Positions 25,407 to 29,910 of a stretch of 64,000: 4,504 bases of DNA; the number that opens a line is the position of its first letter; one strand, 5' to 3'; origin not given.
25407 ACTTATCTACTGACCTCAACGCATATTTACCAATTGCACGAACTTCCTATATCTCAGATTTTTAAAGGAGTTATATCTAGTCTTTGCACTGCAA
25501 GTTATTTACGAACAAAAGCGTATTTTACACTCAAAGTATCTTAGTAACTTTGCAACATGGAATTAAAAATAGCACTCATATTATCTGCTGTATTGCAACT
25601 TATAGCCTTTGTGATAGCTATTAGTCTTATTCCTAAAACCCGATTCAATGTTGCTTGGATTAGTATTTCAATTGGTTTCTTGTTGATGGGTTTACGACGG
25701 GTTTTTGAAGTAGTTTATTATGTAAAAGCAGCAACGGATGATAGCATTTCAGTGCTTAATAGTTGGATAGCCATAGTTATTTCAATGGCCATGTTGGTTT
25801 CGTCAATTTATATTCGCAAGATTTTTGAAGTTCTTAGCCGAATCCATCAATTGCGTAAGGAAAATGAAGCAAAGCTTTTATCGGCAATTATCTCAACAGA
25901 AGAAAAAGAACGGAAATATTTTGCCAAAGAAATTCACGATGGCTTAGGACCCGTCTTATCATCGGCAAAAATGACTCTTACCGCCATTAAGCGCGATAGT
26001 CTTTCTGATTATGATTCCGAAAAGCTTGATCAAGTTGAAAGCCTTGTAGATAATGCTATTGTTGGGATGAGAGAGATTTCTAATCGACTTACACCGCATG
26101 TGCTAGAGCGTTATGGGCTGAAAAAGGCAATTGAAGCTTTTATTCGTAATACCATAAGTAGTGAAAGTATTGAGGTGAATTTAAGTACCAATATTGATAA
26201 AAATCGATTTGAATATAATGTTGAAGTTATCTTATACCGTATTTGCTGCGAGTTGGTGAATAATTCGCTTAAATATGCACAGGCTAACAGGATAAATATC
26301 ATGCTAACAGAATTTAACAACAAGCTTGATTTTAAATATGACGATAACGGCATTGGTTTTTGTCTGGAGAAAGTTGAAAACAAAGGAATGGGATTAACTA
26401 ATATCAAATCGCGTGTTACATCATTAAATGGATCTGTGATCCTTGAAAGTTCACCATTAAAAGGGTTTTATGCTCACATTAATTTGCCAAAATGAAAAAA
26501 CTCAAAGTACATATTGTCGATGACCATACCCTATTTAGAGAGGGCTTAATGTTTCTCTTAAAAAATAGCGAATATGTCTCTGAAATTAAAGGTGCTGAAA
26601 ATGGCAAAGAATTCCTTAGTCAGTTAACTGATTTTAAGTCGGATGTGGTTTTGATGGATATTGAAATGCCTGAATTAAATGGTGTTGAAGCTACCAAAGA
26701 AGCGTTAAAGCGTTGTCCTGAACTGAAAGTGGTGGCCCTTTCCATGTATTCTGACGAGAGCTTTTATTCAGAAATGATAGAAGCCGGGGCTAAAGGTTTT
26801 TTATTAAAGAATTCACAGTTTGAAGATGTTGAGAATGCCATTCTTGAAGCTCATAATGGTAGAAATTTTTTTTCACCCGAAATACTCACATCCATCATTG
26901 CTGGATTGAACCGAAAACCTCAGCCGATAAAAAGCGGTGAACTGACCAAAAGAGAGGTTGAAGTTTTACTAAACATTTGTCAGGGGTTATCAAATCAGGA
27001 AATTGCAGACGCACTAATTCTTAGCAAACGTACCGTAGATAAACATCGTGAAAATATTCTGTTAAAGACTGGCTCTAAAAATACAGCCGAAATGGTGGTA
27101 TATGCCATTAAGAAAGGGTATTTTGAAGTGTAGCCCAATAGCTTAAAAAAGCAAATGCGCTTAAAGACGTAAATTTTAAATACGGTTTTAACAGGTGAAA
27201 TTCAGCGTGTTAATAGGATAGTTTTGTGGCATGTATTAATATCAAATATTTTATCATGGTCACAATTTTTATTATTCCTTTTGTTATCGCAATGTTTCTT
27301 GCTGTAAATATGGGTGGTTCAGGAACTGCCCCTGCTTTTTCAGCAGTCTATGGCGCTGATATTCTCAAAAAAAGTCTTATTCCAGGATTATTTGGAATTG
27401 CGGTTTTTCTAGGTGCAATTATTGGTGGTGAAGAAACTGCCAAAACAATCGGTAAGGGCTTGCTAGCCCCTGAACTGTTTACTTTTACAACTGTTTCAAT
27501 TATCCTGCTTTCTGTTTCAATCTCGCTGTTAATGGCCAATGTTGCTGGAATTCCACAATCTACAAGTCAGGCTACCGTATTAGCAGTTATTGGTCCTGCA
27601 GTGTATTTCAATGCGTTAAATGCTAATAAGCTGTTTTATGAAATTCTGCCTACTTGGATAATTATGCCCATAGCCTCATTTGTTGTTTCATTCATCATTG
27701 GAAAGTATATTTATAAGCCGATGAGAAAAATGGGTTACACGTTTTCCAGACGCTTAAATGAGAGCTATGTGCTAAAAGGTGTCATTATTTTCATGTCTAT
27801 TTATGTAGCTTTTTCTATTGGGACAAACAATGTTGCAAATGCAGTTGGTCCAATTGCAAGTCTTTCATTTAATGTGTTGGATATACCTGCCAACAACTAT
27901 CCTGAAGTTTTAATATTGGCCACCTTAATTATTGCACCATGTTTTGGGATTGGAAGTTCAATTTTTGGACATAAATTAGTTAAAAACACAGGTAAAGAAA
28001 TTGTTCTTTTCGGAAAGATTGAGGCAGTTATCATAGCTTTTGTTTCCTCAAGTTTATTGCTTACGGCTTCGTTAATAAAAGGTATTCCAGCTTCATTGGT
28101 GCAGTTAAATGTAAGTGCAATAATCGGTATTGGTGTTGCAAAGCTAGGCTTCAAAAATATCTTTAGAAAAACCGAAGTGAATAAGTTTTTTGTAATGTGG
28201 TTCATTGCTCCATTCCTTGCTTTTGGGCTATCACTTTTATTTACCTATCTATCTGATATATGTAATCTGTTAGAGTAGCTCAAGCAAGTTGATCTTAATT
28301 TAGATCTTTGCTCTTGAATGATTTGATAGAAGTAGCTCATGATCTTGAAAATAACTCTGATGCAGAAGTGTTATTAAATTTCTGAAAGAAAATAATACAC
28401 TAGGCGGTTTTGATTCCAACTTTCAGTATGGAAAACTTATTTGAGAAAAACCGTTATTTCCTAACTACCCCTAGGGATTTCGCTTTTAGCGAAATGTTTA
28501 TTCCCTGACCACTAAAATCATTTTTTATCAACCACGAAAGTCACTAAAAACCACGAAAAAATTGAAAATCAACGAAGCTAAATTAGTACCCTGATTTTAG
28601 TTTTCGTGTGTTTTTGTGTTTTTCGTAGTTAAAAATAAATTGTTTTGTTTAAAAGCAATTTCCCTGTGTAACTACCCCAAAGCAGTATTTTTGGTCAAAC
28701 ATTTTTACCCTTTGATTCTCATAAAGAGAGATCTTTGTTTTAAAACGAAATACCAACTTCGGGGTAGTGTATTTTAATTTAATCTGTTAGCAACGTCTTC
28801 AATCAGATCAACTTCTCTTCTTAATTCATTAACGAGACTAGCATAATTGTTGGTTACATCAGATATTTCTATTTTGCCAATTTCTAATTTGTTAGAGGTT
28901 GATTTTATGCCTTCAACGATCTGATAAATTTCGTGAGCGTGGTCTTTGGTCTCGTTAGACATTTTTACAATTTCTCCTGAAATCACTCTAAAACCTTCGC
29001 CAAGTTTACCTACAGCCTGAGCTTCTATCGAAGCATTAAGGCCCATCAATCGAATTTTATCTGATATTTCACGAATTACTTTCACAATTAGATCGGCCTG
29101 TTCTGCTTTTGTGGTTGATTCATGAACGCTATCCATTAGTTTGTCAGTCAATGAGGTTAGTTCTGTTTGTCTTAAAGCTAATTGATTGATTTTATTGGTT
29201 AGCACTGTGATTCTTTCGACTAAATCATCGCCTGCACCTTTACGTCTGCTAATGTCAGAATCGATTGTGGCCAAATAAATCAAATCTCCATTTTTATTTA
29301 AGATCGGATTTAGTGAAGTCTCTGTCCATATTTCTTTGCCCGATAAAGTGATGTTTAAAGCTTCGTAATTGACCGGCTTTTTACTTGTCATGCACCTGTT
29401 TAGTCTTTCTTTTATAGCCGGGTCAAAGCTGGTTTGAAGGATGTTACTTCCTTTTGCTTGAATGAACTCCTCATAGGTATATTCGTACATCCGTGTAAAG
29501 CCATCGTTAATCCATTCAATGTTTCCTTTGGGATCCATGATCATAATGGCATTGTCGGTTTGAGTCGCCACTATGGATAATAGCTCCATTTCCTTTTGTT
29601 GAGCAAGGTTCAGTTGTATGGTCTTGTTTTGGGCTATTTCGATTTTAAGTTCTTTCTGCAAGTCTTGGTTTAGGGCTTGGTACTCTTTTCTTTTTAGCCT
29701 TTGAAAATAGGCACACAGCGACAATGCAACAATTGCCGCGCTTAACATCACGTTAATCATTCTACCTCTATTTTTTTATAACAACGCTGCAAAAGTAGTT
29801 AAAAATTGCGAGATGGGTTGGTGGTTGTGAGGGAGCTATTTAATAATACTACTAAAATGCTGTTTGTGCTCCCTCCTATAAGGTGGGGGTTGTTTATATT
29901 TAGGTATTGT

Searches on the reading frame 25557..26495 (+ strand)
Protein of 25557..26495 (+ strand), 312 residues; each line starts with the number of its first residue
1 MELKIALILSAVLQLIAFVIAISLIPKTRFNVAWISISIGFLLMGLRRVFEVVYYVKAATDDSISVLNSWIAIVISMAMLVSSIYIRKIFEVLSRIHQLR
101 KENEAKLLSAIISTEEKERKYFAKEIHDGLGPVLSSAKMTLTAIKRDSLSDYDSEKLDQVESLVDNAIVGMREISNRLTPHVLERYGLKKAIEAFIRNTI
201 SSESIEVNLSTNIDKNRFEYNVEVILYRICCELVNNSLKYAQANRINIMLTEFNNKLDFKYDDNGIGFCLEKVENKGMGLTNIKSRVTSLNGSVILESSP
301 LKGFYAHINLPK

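Call 24: search_protein_families(library=pfam, proteins=[window:25557-26495:+])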
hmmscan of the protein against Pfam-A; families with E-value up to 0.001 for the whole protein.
window:25557-26495:+ (312 aa): 3 families
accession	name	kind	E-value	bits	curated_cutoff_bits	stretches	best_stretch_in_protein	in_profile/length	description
PF07730.19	HisKA_3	-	7.2e-10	39.7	24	1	118-182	1-67/68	Histidine kinase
PF02518.31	HATPase_c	-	1.6e-09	38.6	26.4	1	223-311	3-108/111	Histidine kinase-, DNA gyrase B-, and HSP90-like ATPase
PF13589.12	HATPase_c_3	-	0.00086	19.8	25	0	230-283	7-59/137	Histidine kinase-, DNA gyrase B-, and HSP90-like ATPase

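Call 49: find_encoding_contigs(protein=window:25557-26495:+, flank=10000, max_places=10)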
Protein window:25557-26495:+ (312 aa): 1 contig read that carries it; 1 place shown.
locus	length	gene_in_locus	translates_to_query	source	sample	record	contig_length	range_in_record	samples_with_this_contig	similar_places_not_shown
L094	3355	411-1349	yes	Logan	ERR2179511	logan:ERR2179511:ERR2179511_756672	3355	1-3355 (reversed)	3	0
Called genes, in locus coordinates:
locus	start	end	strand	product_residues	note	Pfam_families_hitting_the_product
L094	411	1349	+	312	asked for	PF07730:HisKA_3, PF02518:HATPase_c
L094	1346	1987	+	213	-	PF00072:Response_reg, PF00196:GerE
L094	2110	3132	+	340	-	PF01384:PHO4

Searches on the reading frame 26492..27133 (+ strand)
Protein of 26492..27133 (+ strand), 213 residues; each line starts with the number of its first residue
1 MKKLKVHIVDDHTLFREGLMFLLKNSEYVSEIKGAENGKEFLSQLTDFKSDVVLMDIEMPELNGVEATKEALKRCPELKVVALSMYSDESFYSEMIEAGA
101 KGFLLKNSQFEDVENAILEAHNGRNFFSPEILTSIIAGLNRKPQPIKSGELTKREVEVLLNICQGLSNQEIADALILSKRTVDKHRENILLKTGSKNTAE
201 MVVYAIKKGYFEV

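Call 24: search_protein_families(library=pfam, proteins=[window:26492-27133:+])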
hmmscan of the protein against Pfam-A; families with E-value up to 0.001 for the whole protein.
window:26492-27133:+ (213 aa): 2 families
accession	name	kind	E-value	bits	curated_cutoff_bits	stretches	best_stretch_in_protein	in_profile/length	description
PF00072.30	Response_reg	-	2.7e-24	85.9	30.2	1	6-117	1-110/111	Response regulator receiver domain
PF00196.25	GerE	-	1.1e-15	57.5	23.5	1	151-205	3-57/57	Bacterial regulatory proteins, luxR family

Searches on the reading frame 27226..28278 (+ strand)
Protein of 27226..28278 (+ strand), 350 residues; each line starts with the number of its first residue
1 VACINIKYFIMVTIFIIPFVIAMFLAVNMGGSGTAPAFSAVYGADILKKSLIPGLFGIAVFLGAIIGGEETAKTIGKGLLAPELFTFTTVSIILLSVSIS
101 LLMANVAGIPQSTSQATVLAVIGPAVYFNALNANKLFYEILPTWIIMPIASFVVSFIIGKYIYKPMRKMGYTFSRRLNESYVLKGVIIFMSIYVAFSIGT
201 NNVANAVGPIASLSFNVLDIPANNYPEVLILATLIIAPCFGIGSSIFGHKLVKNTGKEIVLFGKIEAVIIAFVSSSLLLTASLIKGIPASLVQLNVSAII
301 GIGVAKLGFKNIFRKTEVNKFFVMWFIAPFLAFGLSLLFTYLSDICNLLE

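Call 57: search_protein_families(library=pfam, proteins=[window:27226-28278:+], max_evalue=0.00001)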
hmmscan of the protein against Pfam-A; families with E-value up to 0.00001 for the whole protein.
window:27226-28278:+ (350 aa): 1 family
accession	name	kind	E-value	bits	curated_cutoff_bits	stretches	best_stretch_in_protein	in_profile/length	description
PF01384.25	PHO4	-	5.1e-43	147.8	33.7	1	29-336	1-350/350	Phosphate transporter family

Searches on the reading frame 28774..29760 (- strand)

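Call 57: search_protein_families(library=pfam, proteins=[window:28774-29760:-], max_evalue=0.00001)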
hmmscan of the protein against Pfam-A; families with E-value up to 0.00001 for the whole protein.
window:28774-29760:- (328 aa): 4 families
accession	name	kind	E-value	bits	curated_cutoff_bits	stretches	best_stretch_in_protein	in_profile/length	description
PF00015.26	MCPsignal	-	5.4e-15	56.1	34.6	1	206-325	22-142/172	Methyl-accepting chemotaxis protein (MCP) signalling domain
PF13426.13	PAS_9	-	8.8e-15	55.3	27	1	70-171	2-102/103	PAS domain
PF08448.16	PAS_4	-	3e-09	37.5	23.1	1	67-174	3-109/110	PAS fold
PF08447.18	PAS_3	-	8.7e-06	26.4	25.6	0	84-163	4-85/89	PAS fold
